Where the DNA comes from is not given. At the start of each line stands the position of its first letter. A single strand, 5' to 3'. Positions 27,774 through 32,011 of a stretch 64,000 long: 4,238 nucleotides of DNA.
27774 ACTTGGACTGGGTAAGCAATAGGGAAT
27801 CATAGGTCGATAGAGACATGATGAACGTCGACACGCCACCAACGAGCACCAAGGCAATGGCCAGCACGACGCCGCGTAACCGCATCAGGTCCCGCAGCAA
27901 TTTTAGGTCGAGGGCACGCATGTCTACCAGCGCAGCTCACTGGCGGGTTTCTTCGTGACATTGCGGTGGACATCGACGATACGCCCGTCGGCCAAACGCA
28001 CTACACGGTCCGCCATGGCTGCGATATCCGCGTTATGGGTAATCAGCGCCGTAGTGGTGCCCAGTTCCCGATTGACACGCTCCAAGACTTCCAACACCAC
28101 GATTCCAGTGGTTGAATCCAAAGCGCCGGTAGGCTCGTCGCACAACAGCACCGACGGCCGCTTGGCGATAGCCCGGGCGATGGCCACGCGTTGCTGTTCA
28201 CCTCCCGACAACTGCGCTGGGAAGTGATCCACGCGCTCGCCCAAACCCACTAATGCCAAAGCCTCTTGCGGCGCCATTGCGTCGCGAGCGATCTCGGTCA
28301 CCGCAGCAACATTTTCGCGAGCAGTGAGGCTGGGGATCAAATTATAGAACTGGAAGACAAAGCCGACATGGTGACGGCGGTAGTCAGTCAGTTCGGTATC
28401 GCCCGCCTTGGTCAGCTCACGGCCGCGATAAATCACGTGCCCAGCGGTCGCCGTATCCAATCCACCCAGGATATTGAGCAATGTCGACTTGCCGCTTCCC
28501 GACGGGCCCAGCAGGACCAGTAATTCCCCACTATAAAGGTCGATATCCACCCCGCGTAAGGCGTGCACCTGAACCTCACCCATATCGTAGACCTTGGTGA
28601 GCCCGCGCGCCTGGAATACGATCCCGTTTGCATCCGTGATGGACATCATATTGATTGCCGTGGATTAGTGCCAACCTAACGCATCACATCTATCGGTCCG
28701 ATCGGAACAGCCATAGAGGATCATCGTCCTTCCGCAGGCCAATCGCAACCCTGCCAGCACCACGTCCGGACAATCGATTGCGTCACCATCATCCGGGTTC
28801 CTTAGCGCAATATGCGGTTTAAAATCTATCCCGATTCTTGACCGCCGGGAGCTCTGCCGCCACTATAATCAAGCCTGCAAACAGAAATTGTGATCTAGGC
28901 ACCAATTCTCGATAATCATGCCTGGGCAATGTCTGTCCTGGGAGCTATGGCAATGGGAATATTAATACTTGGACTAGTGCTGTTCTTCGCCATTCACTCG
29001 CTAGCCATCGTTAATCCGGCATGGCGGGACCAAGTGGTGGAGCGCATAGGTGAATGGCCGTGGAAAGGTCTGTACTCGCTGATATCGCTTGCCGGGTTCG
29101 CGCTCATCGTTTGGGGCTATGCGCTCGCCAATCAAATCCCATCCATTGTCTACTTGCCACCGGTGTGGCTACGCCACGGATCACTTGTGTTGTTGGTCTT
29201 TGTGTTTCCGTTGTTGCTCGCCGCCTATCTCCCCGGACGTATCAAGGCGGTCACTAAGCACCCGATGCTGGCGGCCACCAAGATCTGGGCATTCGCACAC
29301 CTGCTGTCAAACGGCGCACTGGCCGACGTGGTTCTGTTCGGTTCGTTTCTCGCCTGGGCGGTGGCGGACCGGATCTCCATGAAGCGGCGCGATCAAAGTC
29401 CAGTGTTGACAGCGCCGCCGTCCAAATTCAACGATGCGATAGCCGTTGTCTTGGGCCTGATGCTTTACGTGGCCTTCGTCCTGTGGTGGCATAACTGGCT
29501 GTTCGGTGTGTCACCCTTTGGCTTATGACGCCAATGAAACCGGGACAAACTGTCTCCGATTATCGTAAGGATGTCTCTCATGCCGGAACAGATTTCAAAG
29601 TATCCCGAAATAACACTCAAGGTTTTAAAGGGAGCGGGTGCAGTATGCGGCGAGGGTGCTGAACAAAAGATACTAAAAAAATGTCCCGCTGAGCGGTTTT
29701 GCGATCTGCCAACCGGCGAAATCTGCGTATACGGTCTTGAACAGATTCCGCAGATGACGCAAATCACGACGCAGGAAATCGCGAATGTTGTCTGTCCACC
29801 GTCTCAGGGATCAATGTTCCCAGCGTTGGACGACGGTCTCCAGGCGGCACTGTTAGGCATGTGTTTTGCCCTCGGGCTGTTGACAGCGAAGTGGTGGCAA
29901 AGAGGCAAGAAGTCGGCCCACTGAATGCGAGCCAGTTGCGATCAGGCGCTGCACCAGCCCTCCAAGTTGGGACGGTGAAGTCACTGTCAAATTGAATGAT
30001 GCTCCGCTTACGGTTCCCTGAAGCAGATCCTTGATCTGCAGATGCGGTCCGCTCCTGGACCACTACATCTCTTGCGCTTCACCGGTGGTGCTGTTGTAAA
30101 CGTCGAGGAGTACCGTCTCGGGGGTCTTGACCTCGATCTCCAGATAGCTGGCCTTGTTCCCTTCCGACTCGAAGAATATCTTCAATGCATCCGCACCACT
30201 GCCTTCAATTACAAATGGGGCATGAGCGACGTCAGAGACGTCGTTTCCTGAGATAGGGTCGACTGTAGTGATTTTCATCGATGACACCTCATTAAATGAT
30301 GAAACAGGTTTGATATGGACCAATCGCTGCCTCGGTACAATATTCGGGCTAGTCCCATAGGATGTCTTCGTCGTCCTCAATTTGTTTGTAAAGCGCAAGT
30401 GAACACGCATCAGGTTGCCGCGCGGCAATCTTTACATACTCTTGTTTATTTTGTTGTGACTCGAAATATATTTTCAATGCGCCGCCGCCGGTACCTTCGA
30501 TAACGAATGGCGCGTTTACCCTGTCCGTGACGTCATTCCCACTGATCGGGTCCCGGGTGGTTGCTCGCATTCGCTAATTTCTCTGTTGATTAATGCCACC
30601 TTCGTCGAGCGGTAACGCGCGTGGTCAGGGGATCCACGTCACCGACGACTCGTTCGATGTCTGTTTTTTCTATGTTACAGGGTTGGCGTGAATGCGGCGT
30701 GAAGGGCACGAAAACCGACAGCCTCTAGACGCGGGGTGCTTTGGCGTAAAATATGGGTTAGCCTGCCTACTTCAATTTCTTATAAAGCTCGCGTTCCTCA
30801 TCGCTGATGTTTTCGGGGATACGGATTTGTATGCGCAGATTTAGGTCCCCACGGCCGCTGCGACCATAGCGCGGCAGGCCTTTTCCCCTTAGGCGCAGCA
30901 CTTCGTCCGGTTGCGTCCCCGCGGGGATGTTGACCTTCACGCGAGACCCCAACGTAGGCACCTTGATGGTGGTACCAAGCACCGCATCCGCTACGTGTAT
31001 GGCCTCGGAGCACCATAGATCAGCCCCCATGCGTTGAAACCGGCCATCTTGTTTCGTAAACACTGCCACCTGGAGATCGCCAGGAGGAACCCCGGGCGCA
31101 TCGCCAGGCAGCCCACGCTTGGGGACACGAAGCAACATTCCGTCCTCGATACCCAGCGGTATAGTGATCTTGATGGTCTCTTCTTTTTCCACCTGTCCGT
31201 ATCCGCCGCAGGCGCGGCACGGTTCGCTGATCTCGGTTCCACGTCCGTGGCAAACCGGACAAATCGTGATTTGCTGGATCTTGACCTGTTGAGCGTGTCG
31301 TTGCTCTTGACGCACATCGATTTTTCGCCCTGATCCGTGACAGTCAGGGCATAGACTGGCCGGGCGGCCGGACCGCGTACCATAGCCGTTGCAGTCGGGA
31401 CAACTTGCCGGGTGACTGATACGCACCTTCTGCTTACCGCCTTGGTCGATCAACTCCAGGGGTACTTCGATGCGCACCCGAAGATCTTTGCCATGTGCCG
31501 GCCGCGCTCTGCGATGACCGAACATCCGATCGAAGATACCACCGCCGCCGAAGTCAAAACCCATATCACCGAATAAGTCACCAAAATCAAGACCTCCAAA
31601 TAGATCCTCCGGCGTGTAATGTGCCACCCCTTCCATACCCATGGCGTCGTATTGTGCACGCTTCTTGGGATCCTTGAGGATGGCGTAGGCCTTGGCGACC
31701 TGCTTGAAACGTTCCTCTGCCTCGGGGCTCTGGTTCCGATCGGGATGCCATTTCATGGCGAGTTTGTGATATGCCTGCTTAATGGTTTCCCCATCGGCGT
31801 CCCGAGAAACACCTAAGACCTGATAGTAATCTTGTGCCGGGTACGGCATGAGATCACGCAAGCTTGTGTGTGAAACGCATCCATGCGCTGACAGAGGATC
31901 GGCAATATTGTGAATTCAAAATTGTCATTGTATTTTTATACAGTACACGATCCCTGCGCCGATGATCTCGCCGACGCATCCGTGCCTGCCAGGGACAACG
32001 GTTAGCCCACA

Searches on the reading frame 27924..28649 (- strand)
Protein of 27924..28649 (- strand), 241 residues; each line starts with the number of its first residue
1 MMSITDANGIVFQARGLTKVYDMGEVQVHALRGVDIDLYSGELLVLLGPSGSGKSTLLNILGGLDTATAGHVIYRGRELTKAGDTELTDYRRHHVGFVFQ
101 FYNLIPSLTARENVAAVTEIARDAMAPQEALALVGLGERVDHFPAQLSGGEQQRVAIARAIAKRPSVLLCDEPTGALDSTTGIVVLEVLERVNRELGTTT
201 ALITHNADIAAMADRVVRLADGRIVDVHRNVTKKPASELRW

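Call 72: search_protein_families(library=pfam, proteins=[window:27924-28649:-], max_evalue=1e-8)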
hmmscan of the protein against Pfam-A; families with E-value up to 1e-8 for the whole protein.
window:27924-28649:- (241 aa): 1 family
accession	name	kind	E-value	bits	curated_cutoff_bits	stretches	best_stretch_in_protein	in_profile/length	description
PF00005.33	ABC_tran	-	2e-35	122.8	25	1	31-174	1-136/137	ABC transporter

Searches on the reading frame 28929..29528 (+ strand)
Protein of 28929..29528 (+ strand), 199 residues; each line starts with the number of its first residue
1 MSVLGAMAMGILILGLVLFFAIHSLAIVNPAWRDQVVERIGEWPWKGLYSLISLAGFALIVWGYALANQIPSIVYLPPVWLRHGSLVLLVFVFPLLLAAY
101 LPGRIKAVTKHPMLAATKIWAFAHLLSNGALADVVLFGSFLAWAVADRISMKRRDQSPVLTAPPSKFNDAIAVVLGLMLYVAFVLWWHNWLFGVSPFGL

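Call 72: search_protein_families(library=pfam, proteins=[window:28929-29528:+], max_evalue=1e-8)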
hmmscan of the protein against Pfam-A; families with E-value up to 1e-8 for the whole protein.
window:28929-29528:+ (199 aa): 1 family
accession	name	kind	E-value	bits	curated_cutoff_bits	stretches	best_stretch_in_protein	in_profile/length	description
PF07298.16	NnrU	-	2.9e-55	187.3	24.7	1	11-196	1-188/188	NnrU protein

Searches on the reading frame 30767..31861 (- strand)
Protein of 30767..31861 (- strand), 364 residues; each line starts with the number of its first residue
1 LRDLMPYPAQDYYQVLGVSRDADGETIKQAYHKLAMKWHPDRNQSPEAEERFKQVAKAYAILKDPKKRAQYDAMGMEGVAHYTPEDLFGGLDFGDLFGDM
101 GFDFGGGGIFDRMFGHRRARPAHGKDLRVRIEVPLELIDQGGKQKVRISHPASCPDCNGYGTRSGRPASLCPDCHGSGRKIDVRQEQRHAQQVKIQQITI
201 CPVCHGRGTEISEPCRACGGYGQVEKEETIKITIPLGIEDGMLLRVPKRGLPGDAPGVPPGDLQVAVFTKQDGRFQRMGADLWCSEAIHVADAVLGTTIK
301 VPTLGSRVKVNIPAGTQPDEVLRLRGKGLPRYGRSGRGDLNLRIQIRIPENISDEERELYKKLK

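Call 72: search_protein_families(library=pfam, proteins=[window:30767-31861:-], max_evalue=1e-8)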
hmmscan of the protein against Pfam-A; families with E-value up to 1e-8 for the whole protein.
window:30767-31861:- (364 aa): 3 families
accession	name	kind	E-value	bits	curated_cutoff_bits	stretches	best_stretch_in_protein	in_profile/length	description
PF01556.23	DnaJ_C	-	3.2e-38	131.6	26.6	1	128-349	2-152/152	DnaJ C terminal domain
PF00226.36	DnaJ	-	1.3e-27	96.1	27.8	1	11-72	1-63/63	DnaJ domain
PF00684.25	DnaJ_CXXCXGXG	-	1.2e-11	45.1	32.7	1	154-221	1-64/65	DnaJ central domain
